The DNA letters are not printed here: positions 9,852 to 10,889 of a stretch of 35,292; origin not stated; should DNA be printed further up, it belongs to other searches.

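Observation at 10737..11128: Mu Com-like zinc ribbon inside the head-assembly operon, directly upstream of a hairpin that buries the prohead-protease ribosome-binding region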

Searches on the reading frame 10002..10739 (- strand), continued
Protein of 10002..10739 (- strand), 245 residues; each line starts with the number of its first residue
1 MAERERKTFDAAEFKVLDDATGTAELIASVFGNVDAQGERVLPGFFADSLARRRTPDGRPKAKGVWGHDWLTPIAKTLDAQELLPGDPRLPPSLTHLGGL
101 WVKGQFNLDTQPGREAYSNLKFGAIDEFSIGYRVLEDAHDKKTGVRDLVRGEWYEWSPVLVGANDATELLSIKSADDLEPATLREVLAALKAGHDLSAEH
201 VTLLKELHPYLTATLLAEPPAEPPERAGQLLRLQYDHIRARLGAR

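Call 42: find_related_loci(query=A2, collection=genome_contigs, flank=3000)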
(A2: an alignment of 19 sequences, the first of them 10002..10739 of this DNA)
Query A2 (245 aa) in genome_contigs; peptide patterns used: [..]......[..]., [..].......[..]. (x = any residue, [..] = any of these).
26 stretches matched a pattern; 6 encode a relative of the query (tblastn E <= 1e-3); 6 distinct loci.
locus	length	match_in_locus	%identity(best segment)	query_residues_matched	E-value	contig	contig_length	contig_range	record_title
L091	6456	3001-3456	43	12-180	4e-36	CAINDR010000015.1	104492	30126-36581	Candidatus Falkowbacteria bacterium isolate Loclat_bin-10343 genome assembly, contig: bin-10343:15/64, whole genome shot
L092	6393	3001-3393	45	22-173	3e-35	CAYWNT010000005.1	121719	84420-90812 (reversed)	MAG TPA_asm: uncultured Gammaproteobacteria bacterium isolate SRP077602_co7_178 genome assembly, contig: NODE_378_length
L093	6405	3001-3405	44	18-173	6e-35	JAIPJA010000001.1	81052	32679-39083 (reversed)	MAG: Candidatus Paceibacterota bacterium isolate Tobar13m-G48 Tobar13m-C409, whole genome shotgun sequence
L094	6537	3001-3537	40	20-207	3e-35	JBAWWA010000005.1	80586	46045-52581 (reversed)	MAG: bacterium isolate ELA025 MAG025_5, whole genome shotgun sequence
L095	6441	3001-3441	42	12-175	2e-34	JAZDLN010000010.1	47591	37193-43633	MAG: Candidatus Falkowbacteria bacterium isolate MEGAHIT-group-0.601 k141_20300204, whole genome shotgun sequence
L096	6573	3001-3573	39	12-207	2e-36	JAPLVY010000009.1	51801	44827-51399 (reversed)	MAG: Candidatus Falkowbacteria bacterium isolate LacPavin_0818_WC55_MAG_40_9 LacPavin_0818_WC55_scaffold_363521, whole g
